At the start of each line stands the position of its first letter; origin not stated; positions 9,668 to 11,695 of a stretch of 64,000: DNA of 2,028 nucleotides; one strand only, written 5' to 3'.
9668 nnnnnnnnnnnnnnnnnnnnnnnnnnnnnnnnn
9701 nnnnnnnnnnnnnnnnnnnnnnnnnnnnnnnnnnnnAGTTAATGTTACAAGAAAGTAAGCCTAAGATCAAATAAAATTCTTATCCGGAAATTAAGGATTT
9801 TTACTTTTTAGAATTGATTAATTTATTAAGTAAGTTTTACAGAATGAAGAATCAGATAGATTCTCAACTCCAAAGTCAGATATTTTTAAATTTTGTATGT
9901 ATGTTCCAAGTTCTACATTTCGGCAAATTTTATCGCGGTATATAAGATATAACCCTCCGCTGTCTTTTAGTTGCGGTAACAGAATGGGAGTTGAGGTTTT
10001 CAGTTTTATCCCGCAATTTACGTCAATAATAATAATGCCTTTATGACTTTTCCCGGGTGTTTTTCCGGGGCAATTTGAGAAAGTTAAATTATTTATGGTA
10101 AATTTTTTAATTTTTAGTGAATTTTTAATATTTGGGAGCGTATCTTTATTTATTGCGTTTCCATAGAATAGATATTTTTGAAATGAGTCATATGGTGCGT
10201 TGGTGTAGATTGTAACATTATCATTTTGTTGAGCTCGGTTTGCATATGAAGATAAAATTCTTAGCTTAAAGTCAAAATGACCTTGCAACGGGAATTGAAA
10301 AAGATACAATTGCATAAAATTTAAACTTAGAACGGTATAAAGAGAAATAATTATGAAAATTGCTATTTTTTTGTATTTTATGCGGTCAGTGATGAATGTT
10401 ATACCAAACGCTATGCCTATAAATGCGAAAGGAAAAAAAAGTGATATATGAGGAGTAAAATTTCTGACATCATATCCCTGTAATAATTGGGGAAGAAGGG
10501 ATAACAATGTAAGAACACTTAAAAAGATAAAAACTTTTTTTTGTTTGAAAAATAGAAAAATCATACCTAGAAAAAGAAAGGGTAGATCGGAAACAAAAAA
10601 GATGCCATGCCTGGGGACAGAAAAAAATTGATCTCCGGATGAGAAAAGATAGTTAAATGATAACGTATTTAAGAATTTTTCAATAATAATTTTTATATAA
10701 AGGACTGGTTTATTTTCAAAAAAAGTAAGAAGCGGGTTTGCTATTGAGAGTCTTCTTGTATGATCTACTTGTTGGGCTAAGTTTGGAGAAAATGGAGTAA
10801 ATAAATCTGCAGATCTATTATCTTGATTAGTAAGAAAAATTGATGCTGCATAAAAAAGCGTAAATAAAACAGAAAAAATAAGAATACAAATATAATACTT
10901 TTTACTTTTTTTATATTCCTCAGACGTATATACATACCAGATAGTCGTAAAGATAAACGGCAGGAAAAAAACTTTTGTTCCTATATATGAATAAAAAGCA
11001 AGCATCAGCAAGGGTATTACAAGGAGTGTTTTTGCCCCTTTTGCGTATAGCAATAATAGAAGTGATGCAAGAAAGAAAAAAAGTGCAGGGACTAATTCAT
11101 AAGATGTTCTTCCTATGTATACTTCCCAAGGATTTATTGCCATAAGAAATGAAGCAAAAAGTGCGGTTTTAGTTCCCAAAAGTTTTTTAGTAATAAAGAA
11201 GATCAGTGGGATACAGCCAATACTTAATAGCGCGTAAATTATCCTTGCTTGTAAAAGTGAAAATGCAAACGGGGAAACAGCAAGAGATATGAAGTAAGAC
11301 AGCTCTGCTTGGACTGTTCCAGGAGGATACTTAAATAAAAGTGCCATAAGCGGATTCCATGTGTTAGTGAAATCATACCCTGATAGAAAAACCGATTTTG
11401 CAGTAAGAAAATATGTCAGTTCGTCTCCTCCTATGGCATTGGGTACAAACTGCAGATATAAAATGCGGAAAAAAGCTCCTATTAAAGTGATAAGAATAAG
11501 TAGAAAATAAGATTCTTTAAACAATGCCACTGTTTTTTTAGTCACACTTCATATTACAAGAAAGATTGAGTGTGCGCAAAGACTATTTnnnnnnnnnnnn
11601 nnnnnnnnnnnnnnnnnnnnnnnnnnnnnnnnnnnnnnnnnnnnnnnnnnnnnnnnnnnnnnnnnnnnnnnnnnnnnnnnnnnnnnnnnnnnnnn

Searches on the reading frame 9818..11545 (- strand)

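Call 17: search_protein_families(library=pfam, proteins=[window:9818-11545:-], max_evalue=0.01)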
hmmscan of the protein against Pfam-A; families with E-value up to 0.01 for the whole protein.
window:9818-11545:- (575 aa): 1 family
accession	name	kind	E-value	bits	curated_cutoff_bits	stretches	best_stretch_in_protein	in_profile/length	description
PF13231.12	PMT_2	-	4.3e-05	24.2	26.1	1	83-229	7-155/160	Dolichyl-phosphate-mannose-protein mannosyltransferase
